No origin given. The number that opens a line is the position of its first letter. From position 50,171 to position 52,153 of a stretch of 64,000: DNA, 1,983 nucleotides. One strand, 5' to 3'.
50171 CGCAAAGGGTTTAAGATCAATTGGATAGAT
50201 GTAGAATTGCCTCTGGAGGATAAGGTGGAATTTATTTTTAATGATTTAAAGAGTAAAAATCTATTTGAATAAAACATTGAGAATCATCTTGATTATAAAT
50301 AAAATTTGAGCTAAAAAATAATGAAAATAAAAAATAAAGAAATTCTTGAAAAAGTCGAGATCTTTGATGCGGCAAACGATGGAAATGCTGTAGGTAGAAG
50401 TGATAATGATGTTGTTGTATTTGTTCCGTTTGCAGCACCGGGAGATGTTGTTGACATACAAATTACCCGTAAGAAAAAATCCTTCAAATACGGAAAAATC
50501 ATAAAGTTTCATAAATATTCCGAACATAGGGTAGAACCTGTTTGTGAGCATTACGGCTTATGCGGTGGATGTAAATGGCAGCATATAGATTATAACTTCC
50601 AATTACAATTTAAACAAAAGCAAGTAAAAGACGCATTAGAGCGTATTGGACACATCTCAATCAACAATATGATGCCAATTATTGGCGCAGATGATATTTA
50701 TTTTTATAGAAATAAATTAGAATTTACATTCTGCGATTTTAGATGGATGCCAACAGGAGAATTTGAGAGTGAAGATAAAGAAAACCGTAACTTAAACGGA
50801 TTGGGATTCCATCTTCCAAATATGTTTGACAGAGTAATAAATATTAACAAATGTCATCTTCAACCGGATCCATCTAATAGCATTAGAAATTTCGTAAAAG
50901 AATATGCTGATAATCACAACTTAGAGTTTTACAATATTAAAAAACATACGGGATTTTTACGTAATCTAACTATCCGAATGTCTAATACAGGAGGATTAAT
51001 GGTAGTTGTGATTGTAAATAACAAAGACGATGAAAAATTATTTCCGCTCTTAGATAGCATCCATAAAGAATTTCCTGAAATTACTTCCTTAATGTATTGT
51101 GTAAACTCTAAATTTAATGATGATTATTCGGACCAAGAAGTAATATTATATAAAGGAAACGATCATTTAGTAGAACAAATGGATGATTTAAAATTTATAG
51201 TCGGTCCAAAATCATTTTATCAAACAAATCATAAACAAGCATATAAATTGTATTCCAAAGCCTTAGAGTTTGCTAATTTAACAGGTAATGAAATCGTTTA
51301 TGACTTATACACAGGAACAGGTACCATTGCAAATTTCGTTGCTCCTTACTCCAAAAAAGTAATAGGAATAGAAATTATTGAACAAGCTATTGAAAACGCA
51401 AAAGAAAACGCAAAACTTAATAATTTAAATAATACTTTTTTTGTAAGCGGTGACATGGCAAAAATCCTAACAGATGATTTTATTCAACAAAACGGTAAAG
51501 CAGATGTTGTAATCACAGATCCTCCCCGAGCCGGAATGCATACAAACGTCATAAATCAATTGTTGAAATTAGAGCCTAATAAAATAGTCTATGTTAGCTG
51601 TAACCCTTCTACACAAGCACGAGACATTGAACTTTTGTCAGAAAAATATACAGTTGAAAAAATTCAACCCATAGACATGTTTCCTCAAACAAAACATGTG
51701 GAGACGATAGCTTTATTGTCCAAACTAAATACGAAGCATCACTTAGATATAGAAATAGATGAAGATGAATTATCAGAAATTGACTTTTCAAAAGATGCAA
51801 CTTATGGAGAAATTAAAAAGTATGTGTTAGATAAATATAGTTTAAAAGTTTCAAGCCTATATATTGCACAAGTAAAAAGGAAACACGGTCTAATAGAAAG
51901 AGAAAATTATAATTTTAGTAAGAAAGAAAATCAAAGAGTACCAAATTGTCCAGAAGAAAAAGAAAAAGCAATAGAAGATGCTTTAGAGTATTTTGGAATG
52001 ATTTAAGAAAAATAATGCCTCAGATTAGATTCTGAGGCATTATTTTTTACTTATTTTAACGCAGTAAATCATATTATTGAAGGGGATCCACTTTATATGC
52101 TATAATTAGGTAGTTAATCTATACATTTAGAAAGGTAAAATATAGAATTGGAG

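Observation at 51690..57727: Firmicutes-style gene cassette grafted onto the 3' end of rlmD in a Bacteroidota backbone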

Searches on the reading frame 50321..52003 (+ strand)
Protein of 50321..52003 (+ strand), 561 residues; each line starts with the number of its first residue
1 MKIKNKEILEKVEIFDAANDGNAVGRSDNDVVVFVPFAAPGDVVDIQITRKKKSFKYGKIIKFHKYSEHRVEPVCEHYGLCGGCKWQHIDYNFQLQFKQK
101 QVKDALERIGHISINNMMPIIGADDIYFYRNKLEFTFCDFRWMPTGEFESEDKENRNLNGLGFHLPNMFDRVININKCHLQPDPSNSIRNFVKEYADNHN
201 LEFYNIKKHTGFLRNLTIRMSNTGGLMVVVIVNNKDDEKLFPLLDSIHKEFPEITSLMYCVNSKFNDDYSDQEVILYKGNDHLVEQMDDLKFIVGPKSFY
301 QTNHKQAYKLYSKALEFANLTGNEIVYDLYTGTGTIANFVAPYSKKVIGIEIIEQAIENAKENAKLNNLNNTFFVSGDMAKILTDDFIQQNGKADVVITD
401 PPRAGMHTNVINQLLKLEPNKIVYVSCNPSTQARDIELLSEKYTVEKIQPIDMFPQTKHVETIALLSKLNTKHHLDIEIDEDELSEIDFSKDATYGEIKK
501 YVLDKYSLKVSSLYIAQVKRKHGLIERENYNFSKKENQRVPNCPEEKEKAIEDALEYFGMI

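Call 6: search_protein_families(library=pfam, proteins=[window:50321-52003:+], max_evalue=0.01)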
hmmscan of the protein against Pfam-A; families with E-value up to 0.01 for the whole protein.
window:50321-52003:+ (561 aa): 16 families
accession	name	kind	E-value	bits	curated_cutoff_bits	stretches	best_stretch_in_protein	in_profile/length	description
PF05958.17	tRNA_U5-meth_tr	-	1e-20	74.5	23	1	296-468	176-356/357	tRNA (Uracil-5-)-methyltransferase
PF13847.12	Methyltransf_31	-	1.7e-13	50.9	27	1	322-444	3-127/145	Methyltransferase domain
PF01938.26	TRAM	-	3.7e-08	33.5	21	1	12-59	10-59/61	TRAM domain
PF02475.24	TRM5-TYW2_MTfase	-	4.1e-07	30.5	28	1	322-402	36-113/164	TRM5/TYW2 methyltransferase domain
PF09445.16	Methyltransf_15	-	1.5e-06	28.4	22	1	324-407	2-85/165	RNA cap guanine-N2 methyltransferase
PF13649.12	Methyltransf_25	-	1.8e-06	29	27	1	326-399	1-70/97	Methyltransferase domain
PF06325.19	PrmA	-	4.9e-06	26.7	22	1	313-399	153-232/296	Ribosomal protein L11 methyltransferase (PrmA)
PF03602.21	Cons_hypoth95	-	1.5e-05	25.2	24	1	322-432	41-157/182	Conserved hypothetical protein 95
PF05175.20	MTS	-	2.3e-05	24.5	23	1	324-413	33-121/170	Methyltransferase small domain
PF01555.25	N6_N4_Mtase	-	0.00026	21.4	26.7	1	323-362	182-221/221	DNA methylase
PF01170.24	UPF0020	-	0.00032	20.9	22.3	1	343-402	75-130/197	RMKL-like, methyltransferase domain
PF00398.26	RrnaAD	-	0.00049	19.7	24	1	297-416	5-121/263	Ribosomal RNA adenine dimethylase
PF08123.19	DOT1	-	0.00067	19.7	23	1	308-396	28-119/205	Histone methylation protein DOT1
PF08241.18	Methyltransf_11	-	0.0031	18.5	21.2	0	331-382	5-54/95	Methyltransferase domain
PF01135.25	PCMT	-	0.0049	17.1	20.3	1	307-378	58-132/210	Protein-L-isoaspartate(D-aspartate) O-methyltransferase (PCMT)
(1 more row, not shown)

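Call 10: find_encoding_contigs(protein=window:50321-52003:+, flank=10000, max_places=6)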
Protein window:50321-52003:+ (561 aa): no gene with exactly this product is on record in the collection.

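Call 11: find_homologous_proteins(query=window:50321-52003:+, max_evalue=0.00001)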
Query window:50321-52003:+ (561 aa): 8000 proteins with E <= 0.00001 among 8000 candidates; the best 120 are listed.
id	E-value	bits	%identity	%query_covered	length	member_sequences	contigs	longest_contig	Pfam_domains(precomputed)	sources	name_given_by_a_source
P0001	0.0e+0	1277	99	100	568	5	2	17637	PF13847.13,PF06325.20,PF05175.21,PF03602.22,PF13649.13,PF02475.24,PF09445.17,PF21579.5,PF01938.27,PF05958.18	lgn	-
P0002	4.5e-276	935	84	84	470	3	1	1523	PF13847.13,PF06325.20,PF05175.21,PF13649.13,PF02475.24,PF09445.17,PF21579.5,PF01938.27,PF05958.18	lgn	-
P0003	6.3e-244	829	58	80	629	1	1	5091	PF13847.13,PF06325.20,PF03602.22,PF13649.13,PF02475.24,PF01135.26,PF09445.17,PF21579.5,PF01938.27,PF05958.18,PF01555.25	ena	-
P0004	3.2e-207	708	64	84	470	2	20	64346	PF13847.13,PF01938.27,PF05958.18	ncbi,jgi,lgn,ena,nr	ncbi:MAG: 23S rRNA (uracil(1939)-C(5))-methyltransferase RlmD [Bacteroidales bacterium]|jgi:23S rRNA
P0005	4.8e-205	700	-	-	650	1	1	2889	PF02475.24,PF21579.5,PF08241.19,PF13847.13,PF06325.20,PF05175.21,PF13649.13,PF01135.26,PF09445.17,PF01728.26,PF01938.27,PF05958.18,PF01555.25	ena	-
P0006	6.5e-205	700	63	82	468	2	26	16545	PF13847.13,PF02475.24,PF09445.17,PF05958.18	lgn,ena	-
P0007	1.7e-201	689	64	82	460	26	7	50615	PF13847.13,PF21579.5,PF05958.18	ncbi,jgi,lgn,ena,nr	ncbi:MAG: 23S rRNA (uracil(1939)-C(5))-methyltransferase RlmD [Bacteroidales bacterium]|nr:23S rRNA 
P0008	1.8e-199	682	64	82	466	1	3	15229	PF13847.13,PF21579.5,PF01938.27,PF05958.18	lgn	-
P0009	1.4e-198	679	63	83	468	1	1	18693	PF13847.13,PF01938.27,PF05958.18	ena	-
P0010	1.8e-198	679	63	83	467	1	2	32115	PF13847.13,PF21579.5,PF01938.27,PF05958.18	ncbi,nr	ncbi:23S rRNA (uracil(1939)-C(5))-methyltransferase RlmD [Bacteroidales bacterium OttesenSCG-928-K03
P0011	5.6e-198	677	63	83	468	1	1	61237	PF13847.13,PF21579.5,PF01938.27,PF05958.18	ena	-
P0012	6.6e-197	674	63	82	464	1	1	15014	PF13847.13,PF21579.5,PF01938.27,PF05958.18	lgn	-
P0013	1.1e-196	673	63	82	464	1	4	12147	PF13847.13,PF21579.5,PF01938.27,PF05958.18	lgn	-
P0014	1.5e-196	672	63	82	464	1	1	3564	PF13847.13,PF21579.5,PF01938.27,PF05958.18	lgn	-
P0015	1.7e-196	672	63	82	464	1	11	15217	PF13847.13,PF21579.5,PF01938.27,PF05958.18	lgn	-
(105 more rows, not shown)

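Call 13: find_encoding_contigs(protein=P0001, flank=10000, max_places=6)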
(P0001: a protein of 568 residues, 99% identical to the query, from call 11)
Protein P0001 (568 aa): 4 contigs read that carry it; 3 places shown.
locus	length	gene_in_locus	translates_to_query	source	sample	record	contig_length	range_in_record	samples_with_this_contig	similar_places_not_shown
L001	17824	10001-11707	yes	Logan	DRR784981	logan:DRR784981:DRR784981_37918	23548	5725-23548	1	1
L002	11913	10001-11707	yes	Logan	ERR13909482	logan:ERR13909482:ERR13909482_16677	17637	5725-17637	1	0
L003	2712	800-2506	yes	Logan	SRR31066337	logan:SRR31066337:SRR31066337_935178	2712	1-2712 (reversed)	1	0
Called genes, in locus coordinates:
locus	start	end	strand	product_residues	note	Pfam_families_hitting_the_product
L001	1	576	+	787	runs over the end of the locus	PF01734:Patatin, PF19143:Omp85_2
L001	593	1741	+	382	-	PF01546:Peptidase_M20, PF07687:M20_dimer (weak)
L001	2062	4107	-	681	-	PF03571:Peptidase_M49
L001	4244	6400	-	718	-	PF10459:Peptidase_S46, PF13365:Trypsin_2 (faint)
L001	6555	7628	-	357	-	PF04055:Radical_SAM, PF13186:SPASM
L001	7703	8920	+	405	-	PF00535:Glycos_transf_2 (faint)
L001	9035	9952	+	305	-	PF01745:IPT, PF01715:IPPT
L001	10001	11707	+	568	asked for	PF01938:TRAM, PF21579:PabTrmU54_TRAM_dom (faint), PF05958:tRNA_U5-meth_tr, PF06325:PrmA (weak), PF02475:TRM5-TYW2_MTfase (weak), PF13847:Methyltransf_31, PF09445:Methyltransf_15 (weak), PF13649:Methyltransf_25 (weak), +2 more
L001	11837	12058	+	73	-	PF13443:HTH_26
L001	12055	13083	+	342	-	PF02086:MethyltransfD12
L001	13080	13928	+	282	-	PF02086:MethyltransfD12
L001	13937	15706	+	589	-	PF02981:FokI_D1, PF02980:FokI_dom_2, PF16902:FokI_D3, PF09254:FokI_cleav_dom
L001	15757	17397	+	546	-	PF02463:SMC_N (weak), PF13476:AAA_23 (weak), PF11867:T1RH-like_C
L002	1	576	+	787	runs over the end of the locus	PF01734:Patatin, PF19143:Omp85_2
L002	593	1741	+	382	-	PF01546:Peptidase_M20, PF07687:M20_dimer (weak)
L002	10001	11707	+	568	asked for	PF01938:TRAM, PF21579:PabTrmU54_TRAM_dom (faint), PF05958:tRNA_U5-meth_tr, PF06325:PrmA (weak), PF02475:TRM5-TYW2_MTfase (weak), PF13847:Methyltransf_31, PF09445:Methyltransf_15 (weak), PF13649:Methyltransf_25 (weak), +2 more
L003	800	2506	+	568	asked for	PF01938:TRAM, PF21579:PabTrmU54_TRAM_dom (faint), PF05958:tRNA_U5-meth_tr, PF06325:PrmA (weak), PF02475:TRM5-TYW2_MTfase (weak), PF13847:Methyltransf_31, PF09445:Methyltransf_15 (weak), PF13649:Methyltransf_25 (weak), +2 more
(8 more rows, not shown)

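Call 24: find_encoding_contigs(protein=P0002, flank=10000, max_places=4)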
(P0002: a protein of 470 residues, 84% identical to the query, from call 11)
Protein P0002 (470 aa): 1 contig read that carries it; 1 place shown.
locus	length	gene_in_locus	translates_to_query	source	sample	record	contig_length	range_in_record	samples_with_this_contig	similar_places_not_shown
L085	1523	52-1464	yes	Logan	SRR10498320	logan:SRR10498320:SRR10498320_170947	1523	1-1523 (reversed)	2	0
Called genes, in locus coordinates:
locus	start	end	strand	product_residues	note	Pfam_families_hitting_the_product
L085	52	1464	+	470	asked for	PF01938:TRAM, PF21579:PabTrmU54_TRAM_dom (weak), PF05958:tRNA_U5-meth_tr, PF05175:MTS (weak), PF02475:TRM5-TYW2_MTfase (weak), PF06325:PrmA (weak), PF09445:Methyltransf_15 (weak), PF13847:Methyltransf_31, +1 more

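Call 25: find_encoding_contigs(protein=P0004, flank=10000, max_places=4)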
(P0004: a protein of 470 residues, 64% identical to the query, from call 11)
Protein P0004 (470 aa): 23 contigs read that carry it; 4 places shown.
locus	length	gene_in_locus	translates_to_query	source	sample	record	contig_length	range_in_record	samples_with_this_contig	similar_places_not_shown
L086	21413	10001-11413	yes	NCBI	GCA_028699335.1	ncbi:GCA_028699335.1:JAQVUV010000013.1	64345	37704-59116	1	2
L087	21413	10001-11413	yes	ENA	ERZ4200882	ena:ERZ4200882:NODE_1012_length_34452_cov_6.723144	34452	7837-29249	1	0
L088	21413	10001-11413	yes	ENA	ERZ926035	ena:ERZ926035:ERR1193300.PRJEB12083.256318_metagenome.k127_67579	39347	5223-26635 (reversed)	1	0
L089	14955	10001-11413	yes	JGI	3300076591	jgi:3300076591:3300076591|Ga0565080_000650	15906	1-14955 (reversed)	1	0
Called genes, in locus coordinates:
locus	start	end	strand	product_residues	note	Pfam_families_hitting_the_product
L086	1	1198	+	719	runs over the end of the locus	PF10459:Peptidase_S46, PF13365:Trypsin_2 (faint)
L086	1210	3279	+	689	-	PF03571:Peptidase_M49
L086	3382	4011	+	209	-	PF04326:SLFN_AlbA_2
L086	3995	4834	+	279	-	PF02401:LYTB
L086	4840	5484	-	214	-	-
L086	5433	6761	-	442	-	-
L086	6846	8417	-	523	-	PF01935:DUF87, PF05872:HerA_C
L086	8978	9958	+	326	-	PF02881:SRP54_N, PF00448:SRP54, PF13604:AAA_30 (weak)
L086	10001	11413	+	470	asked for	PF01938:TRAM (weak), PF05958:tRNA_U5-meth_tr, PF13847:Methyltransf_31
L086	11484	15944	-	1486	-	PF05359:DUF748 (weak), PF27051:TamB_N, PF04357:TamB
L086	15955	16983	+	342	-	PF00814:TsaD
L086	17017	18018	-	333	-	PF01210:NAD_Gly3P_dh_N, PF02558:ApbA (weak), PF03807:F420_oxidored (faint), PF07479:NAD_Gly3P_dh_C, PF20618:GPD_NAD_C_bact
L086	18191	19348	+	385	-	PF01553:Acyltransferase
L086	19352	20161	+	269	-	PF01048:PNP_UDP_1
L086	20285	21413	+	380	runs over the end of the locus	PF19519:DUF6051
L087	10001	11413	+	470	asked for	PF01938:TRAM (weak), PF05958:tRNA_U5-meth_tr, PF13847:Methyltransf_31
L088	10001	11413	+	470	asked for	PF01938:TRAM (weak), PF05958:tRNA_U5-meth_tr, PF13847:Methyltransf_31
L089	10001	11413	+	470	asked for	PF01938:TRAM (weak), PF05958:tRNA_U5-meth_tr, PF13847:Methyltransf_31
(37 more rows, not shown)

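Call 36: search_protein_families(library=ncbifam, proteins=[L001:13937-15703:+, window:50321-52003:+], max_evalue=0.001)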
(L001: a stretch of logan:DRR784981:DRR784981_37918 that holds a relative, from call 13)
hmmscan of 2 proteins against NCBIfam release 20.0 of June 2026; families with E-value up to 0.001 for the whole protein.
L001:13937-15703:+ (589 aa): 0 families

window:50321-52003:+ (561 aa): 21 families
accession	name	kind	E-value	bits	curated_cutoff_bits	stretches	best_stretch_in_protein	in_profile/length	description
TIGR00479.1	rumA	equivalog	1.4e-108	363.5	183.55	1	20-461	4-432/432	23S rRNA (uracil(1939)-C(5))-methyltransferase RlmD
NF009639.0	PRK13168.1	equivalog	8.3e-75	252.3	458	1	10-468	17-445/446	23S rRNA (uracil(1939)-C(5))-methyltransferase RlmD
NF002910.0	PRK03522.2-3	equivalog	5.5e-54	183.6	558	1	75-468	3-382/383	23S rRNA (uracil(747)-C(5))-methyltransferase RlmC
NF002909.0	PRK03522.2-1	equivalog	6e-50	170.5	553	1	75-468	3-373/374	23S rRNA (uracil(747)-C(5))-methyltransferase RlmC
TIGR02085.1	meth_trns_rumB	equivalog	6.2e-49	167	429.5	1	79-468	8-374/374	23S rRNA (uracil(747)-C(5))-methyltransferase RlmC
TIGR02143.1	trmA_only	equivalog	1.3e-20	73.7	334.65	1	296-468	171-351/352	tRNA (uridine(54)-C5)-methyltransferase TrmA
NF002913.0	PRK03522.2-6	equivalog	2e-18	66.9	537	2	390-468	263-340/342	23S rRNA (uracil(747)-C(5))-methyltransferase RlmC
TIGR03534.1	RF_mod_PrmC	equivalog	1.5e-12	47.5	199.1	1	312-420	78-185/253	peptide chain release factor N(5)-glutamine methyltransferase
NF011529.0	PRK14968.1-3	equivalog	5.1e-10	39.1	162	1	321-387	33-99/198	putative methyltransferase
TIGR00536.1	hemK_fam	subfamily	4.8e-08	32.4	115.5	1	325-402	117-191/286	HemK family protein methyltransferase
NF001785.0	PRK00517.2-2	equivalog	5.2e-07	29.1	188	1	284-403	108-221/282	50S ribosomal protein L11 methyltransferase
NF001790.0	PRK00517.3-3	equivalog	7.3e-07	28.8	269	1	289-400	90-198/262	50S ribosomal protein L11 methyltransferase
TIGR00537.1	hemK_rel_arch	hypoth_equivalog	2.9e-06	27.1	87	1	321-402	19-91/179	HemK2/MTQ2 family protein methyltransferase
NF008823.0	PRK11873.1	subfamily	6e-06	25.9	263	1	316-386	71-144/272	arsenite methyltransferase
NF047730.1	tRNAMtaseTrm5b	equivalog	1.2e-05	24.7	600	1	320-403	179-256/330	tRNA (guanine(37)-N1)-methyltransferase Trm5b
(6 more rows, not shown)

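Call 63: search_solved_structures(query=L001:13937-15703:+, max_evalue=0.001, show_alignments=0)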
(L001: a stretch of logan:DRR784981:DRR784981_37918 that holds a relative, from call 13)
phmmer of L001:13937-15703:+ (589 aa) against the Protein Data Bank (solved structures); distinct sequences matched with E-value up to 0.001: 2.
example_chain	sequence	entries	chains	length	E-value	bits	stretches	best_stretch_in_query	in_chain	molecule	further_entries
1fok_A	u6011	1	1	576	1.3e-145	489.5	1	4-566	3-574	PROTEIN (FOKI RESTRICTION ENDONUCLEASE)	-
2fok_A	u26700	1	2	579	4e-145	487.8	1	4-566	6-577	FOKI RESTRICTION ENDONUCLEASE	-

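Call 64: search_protein_families(library=padloc, proteins=[L001:13937-15703:+], max_evalue=0.001)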
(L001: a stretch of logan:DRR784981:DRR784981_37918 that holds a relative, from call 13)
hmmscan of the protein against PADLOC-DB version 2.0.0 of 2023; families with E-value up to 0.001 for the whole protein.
L001:13937-15703:+ (589 aa): 1 family
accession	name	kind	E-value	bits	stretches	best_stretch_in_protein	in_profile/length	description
PDLC03477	REase_II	-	5.9e-150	498.8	1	4-565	14-602/616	Type II restriction enzyme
